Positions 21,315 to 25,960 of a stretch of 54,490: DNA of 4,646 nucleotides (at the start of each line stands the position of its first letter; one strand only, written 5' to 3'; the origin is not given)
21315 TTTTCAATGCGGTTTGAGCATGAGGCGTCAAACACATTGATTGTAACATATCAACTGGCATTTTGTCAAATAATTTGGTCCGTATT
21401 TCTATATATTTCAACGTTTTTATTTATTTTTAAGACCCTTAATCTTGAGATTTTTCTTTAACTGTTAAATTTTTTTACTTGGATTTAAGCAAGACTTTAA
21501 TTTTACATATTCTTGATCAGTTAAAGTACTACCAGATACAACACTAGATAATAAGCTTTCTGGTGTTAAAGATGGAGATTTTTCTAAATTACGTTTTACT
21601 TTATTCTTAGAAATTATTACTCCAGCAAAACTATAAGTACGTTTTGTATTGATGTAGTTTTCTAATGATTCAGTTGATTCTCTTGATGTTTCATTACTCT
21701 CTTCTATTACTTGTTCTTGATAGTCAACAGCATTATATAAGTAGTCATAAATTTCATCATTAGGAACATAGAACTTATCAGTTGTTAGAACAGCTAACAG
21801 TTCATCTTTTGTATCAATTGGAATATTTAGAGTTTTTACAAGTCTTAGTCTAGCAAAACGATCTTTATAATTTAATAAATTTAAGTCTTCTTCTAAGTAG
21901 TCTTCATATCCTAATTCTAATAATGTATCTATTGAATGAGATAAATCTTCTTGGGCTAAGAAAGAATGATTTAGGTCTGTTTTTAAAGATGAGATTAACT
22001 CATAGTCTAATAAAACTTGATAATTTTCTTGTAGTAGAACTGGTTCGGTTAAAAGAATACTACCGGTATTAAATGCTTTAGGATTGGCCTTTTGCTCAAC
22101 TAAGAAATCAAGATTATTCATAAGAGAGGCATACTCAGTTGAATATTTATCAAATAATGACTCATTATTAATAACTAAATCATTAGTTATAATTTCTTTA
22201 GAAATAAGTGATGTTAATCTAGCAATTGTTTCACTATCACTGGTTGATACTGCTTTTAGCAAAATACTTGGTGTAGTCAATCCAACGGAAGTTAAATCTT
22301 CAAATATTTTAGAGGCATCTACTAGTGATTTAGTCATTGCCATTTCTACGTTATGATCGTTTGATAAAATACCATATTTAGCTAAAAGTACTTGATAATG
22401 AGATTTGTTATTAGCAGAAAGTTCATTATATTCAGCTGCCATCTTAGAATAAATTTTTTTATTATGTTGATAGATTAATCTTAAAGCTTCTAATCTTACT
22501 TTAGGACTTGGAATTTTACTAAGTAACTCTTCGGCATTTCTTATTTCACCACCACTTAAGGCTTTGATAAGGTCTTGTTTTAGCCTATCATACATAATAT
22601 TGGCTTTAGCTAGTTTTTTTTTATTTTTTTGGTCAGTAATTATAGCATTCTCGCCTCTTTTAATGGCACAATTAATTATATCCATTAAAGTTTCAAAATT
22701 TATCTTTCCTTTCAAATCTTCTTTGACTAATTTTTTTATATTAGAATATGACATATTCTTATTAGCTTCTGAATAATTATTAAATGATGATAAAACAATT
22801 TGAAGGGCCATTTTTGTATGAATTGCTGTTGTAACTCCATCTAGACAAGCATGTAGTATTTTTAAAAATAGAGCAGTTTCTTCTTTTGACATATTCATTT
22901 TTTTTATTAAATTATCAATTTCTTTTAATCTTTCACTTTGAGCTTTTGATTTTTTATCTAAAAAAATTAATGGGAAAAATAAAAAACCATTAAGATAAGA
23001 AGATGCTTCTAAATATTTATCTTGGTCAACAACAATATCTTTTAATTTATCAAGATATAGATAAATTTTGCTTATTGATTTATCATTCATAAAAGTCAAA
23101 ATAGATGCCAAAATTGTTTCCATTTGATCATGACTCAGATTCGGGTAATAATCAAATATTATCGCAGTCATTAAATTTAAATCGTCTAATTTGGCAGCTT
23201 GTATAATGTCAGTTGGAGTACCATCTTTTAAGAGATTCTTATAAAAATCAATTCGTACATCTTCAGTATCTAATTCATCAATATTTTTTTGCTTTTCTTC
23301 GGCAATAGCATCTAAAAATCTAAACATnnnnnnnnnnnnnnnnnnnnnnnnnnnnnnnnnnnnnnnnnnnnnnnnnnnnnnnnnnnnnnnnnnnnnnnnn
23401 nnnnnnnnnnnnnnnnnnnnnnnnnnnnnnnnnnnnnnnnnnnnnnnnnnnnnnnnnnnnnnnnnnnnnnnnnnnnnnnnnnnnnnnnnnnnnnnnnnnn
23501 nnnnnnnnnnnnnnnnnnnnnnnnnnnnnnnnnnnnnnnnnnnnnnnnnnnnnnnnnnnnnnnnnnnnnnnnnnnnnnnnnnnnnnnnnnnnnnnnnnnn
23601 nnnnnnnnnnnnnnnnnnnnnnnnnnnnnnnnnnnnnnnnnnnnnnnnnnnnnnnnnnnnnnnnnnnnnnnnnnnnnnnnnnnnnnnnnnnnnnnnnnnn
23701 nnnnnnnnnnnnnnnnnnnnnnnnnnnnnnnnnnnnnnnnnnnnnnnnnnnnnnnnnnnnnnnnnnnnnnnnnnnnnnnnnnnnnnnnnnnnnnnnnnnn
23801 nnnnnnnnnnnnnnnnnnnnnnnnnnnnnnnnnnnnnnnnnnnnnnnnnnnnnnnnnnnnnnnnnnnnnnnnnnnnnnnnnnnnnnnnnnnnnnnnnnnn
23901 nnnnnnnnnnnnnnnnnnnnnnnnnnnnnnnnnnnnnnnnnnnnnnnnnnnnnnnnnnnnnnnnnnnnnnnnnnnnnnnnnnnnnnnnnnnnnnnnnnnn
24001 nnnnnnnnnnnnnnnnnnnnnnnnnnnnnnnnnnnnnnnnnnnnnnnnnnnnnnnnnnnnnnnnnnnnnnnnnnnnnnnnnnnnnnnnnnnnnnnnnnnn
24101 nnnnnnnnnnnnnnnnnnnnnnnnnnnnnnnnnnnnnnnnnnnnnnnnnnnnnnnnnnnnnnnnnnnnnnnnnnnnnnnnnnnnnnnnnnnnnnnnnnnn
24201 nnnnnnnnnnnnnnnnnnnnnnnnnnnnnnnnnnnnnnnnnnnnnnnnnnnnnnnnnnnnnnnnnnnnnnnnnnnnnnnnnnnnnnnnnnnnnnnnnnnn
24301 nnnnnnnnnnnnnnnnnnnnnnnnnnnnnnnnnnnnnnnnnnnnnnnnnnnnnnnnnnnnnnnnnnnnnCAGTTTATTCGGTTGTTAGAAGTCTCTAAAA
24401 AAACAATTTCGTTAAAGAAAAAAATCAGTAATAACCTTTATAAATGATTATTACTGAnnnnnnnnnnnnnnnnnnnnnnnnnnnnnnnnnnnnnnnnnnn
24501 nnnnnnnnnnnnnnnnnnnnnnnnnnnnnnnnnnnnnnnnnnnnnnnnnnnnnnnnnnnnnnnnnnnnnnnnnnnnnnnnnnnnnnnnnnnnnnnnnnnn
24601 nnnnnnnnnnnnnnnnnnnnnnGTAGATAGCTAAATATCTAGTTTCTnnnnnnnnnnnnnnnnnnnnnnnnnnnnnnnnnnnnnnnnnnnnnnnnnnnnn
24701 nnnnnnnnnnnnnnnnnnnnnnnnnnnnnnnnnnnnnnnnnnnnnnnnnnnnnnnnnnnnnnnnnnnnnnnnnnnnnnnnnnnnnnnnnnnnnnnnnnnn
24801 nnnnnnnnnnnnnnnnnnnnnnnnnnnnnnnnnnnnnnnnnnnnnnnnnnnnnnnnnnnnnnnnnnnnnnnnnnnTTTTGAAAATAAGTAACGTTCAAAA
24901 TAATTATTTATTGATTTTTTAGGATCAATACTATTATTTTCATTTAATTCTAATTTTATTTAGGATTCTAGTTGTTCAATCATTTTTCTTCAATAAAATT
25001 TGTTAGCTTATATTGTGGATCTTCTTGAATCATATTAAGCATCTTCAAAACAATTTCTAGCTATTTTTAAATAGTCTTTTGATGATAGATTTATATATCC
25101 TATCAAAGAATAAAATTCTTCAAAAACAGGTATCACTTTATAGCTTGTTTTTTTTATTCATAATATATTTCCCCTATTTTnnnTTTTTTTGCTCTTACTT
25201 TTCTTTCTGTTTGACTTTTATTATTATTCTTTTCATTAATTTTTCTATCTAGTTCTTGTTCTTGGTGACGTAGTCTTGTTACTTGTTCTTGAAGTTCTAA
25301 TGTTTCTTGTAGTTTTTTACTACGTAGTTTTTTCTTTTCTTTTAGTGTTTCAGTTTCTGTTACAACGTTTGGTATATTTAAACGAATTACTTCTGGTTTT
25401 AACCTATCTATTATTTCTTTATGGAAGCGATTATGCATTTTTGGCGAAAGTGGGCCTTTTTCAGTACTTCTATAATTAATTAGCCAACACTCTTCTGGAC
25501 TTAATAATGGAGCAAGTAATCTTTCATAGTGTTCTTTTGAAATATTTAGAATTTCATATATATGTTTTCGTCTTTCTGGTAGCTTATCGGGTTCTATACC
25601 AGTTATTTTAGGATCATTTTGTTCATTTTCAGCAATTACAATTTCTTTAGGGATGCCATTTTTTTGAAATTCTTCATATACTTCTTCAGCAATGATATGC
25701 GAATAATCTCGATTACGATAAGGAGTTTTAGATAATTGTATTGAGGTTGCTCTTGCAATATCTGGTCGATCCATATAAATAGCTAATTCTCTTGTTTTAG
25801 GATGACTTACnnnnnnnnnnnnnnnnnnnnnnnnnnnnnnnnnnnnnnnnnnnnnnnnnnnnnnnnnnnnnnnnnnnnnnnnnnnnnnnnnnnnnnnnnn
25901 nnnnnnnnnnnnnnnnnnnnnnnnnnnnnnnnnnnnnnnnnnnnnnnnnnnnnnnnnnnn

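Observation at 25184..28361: Every sigma paralog carries a conserved extension beyond region 4.2 that ends in a charged coiled coil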

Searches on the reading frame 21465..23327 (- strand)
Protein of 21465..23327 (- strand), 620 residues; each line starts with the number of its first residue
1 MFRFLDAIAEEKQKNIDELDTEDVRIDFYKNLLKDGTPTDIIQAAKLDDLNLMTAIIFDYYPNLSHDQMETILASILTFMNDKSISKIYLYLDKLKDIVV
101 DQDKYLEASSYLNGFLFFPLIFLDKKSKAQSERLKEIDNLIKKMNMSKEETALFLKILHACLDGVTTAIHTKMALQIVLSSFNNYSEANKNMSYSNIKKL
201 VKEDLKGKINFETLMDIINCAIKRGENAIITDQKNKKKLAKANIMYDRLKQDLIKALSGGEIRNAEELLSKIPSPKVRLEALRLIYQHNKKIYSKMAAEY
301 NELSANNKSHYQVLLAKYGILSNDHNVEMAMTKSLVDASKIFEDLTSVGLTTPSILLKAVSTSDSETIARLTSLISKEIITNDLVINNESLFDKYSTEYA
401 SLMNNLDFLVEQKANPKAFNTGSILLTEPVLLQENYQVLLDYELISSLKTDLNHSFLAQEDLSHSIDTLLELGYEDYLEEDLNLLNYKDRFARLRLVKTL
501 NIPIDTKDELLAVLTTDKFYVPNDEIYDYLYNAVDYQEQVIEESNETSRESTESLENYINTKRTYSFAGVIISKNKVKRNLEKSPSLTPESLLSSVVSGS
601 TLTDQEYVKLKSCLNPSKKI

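Call 6: search_protein_families(library=pfam, proteins=[window:21465-23327:-], max_evalue=0.01)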
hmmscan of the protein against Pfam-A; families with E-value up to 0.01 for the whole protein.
window:21465-23327:- (620 aa): 0 families

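Call 16: search_protein_families(library=ncbifam, proteins=[window:21465-23327:-], max_evalue=0.01)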
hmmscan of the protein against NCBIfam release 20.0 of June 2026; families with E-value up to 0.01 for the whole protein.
window:21465-23327:- (620 aa): 0 families

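Call 103: search_protein_families(library=padloc, proteins=[window:21465-23327:-], max_evalue=0.001)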
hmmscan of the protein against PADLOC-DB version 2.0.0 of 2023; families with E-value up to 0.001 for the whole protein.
window:21465-23327:- (620 aa): 0 families

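Call 104: search_protein_families(library=phrogs, proteins=[window:21465-23327:-], max_evalue=0.001)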
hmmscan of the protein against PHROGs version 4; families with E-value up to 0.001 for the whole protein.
window:21465-23327:- (620 aa): 0 families

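Call 109: search_solved_structures(query=window:21465-23327:-, max_evalue=1)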
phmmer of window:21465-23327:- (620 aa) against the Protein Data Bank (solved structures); distinct sequences matched with E-value up to 1: 0.

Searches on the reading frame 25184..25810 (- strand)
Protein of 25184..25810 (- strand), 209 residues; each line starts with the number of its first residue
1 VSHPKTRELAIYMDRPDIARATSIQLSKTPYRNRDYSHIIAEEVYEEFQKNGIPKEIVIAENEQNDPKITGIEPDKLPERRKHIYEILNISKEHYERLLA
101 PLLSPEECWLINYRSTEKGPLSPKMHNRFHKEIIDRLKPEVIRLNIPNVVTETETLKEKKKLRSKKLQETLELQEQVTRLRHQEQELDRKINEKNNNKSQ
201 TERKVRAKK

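Call 11: find_homologous_proteins(query=window:25184-25810:-, max_evalue=0.001)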
Query window:25184-25810:-: 220 candidates shared short words with the query, none scored E <= 0.001.
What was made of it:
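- Tried and rejected: A tail-only word-index protein search returned nothing, not even the 93%-identical strain variant (call 11).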

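Call 15: search_protein_families(library=pfam, proteins=[window:25184-25810:-], max_evalue=10)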
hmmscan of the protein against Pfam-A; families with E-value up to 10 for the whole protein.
window:25184-25810:- (209 aa): 1 family
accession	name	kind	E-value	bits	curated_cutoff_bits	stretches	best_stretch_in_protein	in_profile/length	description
PF03079.20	ARD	-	0.8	10.3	27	1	125-206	16-96/157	ARD/ARD' family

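Call 25: search_solved_structures(query=window:25184-25810:-, max_evalue=10)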
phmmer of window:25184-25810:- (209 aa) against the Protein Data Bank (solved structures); distinct sequences matched with E-value up to 10: 2.
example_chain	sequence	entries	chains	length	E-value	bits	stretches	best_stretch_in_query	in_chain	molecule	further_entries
6jbx_A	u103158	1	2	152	0.33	13.9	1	93-137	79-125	Fatty acid biosynthesis transcriptional regulator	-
2k89_A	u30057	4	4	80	1.6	11.6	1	100-145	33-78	Phospholipase A-2-activating protein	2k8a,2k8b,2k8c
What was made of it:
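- Tried and rejected: PDB by sequence (call 25).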

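Call 53: find_related_loci(query=A6, collection=genome_contigs, flank=8000)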
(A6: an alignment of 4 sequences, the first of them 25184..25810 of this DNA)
Query A6 (209 aa) in genome_contigs; peptide patterns used: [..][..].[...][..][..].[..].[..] (x = any residue, [..] = any of these).
27 stretches matched a pattern, but none encodes a relative of the query by tblastn (E <= 1e-3).

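Call 72: predict_structure(alignment_id=A8)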
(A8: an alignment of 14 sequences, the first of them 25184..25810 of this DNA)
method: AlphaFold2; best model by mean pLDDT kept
length: 209 residues; sequences in the alignment: 14
mean_pLDDT: 79.6   pTM: 0.41
mean pLDDT of the five models: 79.6, 77.2, 75.9, 75.1, 71.1
residues with pLDDT >= 90: 63; 70-90: 90; 50-70: 44; < 50: 12
segments of 3 or more residues with pLDDT < 50: 1-4, 69-74
pLDDT, mean of each block of 10 residues (from residue 1): 55 80 81 69 86 79 52 52 82 89 88 64 66 88 77 79 97 98 98 96 93
secondary structure, 60 per line:
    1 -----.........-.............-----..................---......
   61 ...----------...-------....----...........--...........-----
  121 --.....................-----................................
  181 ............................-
elements in order: H6-14 H16-28 H34-51 H55-63 H84-87 H92-102 H105-115 H123-143 H149-208
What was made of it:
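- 25745..25783 (-): Element (i) of the 485 copy, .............. It spans the end of the canonical sigma C-terminus and the start of the family-wide post-4.2 helix. Helical in the tail model (residues 6-14 and 16-28, call 72).
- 25379..25573 (-): Insert specific to the 485 copy: one degenerate copy of the ~70-aa region-4-derived module (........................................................). The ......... core of the module is lost. Predicted as 4 short helices; block pLDDT mostly 82-89, dipping to about 65 mid-module (call 72).
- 25187..25366 (-): Terminal 60-residue helix of the 485 copy. The conserved zipper core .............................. lies at 25229-25318. The last 20 aa carry a net charge of +6. 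AlphaFold2 helix 149-208 of the tail, pLDDT about 97-98 (call 72).
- On Coiled coil / leucine zipper: A single 60-residue helix is predicted at pLDDT about 97-98 (call 72).
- Checked: AlphaFold2 gives one 60-residue helix at pLDDT about 97-98 (call 72).
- It is predicted as a single long helix at very high confidence (call 72). The helices are predicted with high confidence (call 72).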

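Call 75: find_related_loci(query=A6, collection=viral_contigs, flank=5000)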
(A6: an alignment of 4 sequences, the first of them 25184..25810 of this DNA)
Query A6 (209 aa) in viral_contigs; peptide patterns used: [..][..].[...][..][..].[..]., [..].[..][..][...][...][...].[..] (x = any residue, [..] = any of these).
89 stretches matched a pattern, but none encodes a relative of the query by tblastn (E <= 1e-3).

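Call 76: fold_search(model_id=the predicted structure, library=pdb)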
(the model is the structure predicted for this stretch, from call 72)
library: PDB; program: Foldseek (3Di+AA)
matches with E <= 10: 6; with E <= 0.001: 0
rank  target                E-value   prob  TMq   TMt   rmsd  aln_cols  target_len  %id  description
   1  8ova_AL               4.8e+00  0.06  0.15  0.23  16.5        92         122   17  CRYO-EM STRUCTURE OF TRYPANOSOMA BRUCEI PROCYCLIC FORM 80S RIBOSOME : PARENTAL STRAIN (released 2023-11-29)
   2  9isk_G                5.3e+00  0.08  0.16  0.31  11.1        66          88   17  Cryo-EM structure of KpFtsZ-ZapA complex (released 2025-07-23)
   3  8j03_A                7.6e+00  0.01  0.12  0.09  18.0       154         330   13  Human KCNQ2(F104A)-CaM-PIP2-CBD complex in state I (released 2023-12-06)
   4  5klb_A                9.0e+00  0.03  0.19  0.16  17.3       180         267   12  Crystal structure of the CavAb voltage-gated calcium channel(wild-type, 2.7A) (released 2016-08-31)
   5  5lqz_A                9.6e+00  0.03  0.16  0.08  16.1       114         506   18  Structure of F-ATPase from Pichia angusta, state1 (released 2016-11-16)
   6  5ffe_B                9.6e+00  0.02  0.14  0.19  20.4       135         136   12  CopM in the Ag-bound form (by soaking) (released 2016-09-07)
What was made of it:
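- Foldseek found no structural analogue (best E 4.8, call 76).
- Tried and rejected: Foldseek of the tail model against PDB: best E 4.8 (call 76).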

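Call 80: find_related_loci(query=A6, collection=metagenome_contigs, flank=6000)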
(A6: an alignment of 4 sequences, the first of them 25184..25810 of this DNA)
Query A6 (209 aa) in metagenome_contigs; peptide patterns used: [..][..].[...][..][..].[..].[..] (x = any residue, [..] = any of these).
19 stretches matched a pattern, but none encodes a relative of the query by tblastn (E <= 1e-3).

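Call 91: search_dna_similar(query=window:25184-25810:-, collection=phages, mode=protein, max_evalue=0.01, max_rows=10)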
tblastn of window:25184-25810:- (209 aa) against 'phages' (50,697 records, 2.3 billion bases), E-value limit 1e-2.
No match.

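Call 104: search_protein_families(library=phrogs, proteins=[window:25184-25810:-], max_evalue=0.001)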
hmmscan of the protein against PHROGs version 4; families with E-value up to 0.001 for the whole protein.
window:25184-25810:- (209 aa): 0 families
